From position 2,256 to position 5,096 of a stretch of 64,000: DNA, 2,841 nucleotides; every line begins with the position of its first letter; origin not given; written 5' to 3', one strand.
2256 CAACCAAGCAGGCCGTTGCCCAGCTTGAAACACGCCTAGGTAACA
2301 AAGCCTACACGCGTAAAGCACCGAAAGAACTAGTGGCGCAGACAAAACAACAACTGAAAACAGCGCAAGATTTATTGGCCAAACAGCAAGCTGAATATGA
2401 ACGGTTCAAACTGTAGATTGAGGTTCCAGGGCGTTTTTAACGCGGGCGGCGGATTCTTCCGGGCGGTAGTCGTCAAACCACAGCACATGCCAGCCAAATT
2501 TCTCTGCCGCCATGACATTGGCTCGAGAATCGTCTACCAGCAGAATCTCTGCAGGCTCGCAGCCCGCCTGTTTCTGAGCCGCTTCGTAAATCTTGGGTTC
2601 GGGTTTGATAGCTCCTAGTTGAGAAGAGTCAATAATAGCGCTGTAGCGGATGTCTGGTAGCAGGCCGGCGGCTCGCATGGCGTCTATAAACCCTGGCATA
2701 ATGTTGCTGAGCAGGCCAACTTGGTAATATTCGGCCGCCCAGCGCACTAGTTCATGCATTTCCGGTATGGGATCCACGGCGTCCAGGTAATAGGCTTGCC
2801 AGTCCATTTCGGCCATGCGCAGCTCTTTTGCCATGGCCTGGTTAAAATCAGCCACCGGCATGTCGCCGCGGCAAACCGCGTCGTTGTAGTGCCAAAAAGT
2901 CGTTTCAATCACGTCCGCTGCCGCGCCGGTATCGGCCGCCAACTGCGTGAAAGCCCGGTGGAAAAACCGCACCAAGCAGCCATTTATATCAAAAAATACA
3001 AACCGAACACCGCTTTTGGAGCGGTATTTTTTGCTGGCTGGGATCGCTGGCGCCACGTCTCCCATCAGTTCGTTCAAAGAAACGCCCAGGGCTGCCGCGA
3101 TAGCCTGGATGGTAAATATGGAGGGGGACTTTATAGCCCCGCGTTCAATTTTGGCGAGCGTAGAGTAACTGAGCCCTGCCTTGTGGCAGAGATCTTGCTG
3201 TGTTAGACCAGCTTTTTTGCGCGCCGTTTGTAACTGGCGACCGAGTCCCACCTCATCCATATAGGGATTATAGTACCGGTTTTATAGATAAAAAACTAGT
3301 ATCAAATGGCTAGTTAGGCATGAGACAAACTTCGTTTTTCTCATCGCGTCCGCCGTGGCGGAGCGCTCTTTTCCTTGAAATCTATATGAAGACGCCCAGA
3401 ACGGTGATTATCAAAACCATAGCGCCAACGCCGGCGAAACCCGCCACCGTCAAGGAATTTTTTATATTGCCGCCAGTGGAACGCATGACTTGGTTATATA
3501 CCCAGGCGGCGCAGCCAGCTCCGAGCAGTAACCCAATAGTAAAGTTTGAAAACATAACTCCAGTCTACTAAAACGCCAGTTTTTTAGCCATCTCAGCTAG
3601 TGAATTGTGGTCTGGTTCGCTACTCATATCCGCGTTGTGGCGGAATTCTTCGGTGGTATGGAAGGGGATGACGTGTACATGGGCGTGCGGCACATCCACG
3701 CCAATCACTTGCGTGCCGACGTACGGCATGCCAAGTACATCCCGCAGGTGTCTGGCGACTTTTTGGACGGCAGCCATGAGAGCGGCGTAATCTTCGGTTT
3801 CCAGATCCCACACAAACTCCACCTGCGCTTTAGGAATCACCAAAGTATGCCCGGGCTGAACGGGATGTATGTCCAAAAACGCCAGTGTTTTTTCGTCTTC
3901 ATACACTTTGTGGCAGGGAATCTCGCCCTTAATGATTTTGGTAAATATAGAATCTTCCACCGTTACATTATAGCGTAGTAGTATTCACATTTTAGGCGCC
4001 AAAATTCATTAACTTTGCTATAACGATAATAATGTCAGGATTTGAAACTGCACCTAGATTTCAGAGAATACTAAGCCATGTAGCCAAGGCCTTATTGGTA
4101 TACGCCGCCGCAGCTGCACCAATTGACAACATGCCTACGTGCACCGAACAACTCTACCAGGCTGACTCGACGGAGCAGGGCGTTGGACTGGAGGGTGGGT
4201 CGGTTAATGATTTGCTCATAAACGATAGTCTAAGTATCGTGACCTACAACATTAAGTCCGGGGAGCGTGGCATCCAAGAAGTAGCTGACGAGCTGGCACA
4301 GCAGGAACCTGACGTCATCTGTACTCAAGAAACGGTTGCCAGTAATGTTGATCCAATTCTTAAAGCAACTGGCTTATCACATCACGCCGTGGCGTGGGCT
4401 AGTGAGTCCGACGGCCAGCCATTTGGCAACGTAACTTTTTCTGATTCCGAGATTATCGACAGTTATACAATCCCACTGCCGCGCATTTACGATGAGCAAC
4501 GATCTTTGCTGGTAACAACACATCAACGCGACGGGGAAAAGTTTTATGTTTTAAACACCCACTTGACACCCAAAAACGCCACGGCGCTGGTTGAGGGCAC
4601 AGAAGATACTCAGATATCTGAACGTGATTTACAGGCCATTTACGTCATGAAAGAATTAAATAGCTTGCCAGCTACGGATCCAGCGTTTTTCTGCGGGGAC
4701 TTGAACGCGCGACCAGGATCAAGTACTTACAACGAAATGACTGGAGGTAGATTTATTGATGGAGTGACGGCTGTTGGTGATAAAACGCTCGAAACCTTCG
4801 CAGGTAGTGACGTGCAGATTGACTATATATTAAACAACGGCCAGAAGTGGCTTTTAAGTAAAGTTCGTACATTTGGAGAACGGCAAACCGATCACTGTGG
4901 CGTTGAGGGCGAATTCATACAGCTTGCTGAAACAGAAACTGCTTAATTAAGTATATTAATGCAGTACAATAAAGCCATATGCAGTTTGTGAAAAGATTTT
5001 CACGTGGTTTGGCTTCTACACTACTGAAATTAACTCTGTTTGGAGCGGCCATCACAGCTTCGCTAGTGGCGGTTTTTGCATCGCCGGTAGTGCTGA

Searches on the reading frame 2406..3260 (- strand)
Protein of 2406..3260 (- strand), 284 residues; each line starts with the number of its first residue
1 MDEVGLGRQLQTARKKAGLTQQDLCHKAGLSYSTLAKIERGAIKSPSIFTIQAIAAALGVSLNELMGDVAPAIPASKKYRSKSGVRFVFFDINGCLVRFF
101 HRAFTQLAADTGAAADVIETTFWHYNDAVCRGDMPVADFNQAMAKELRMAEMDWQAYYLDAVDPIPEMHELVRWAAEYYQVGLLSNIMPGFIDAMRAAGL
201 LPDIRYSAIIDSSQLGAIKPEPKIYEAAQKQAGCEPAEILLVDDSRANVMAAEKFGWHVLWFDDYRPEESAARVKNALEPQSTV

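Call 45: search_protein_families(library=pfam, proteins=[window:2406-3260:-], max_evalue=1e-8)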
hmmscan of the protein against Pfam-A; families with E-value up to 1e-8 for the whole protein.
window:2406-3260:- (284 aa): 4 families
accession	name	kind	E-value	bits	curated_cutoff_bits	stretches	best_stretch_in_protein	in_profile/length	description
PF01381.28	HTH_3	-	2e-16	60.2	23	1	10-65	1-55/55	Helix-turn-helix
PF13560.12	HTH_31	-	1.4e-12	48.2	27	1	6-64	2-60/64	Helix-turn-helix domain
PF00702.32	Hydrolase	-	1.9e-12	48.4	26.4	1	87-256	3-191/191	haloacid dehalogenase-like hydrolase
PF13443.12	HTH_26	-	1.2e-09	38.7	22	1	14-69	6-61/63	Cro/C1-type HTH DNA-binding domain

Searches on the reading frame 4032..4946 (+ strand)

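Call 45: search_protein_families(library=pfam, proteins=[window:4032-4946:+], max_evalue=1e-8)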
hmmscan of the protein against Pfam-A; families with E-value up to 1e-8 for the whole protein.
window:4032-4946:+ (304 aa): 1 family
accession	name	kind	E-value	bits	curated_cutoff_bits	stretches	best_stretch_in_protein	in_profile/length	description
PF03372.29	Exo_endo_phos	-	8.4e-18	65.3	24.5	1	70-288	1-225/225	Endonuclease/Exonuclease/phosphatase family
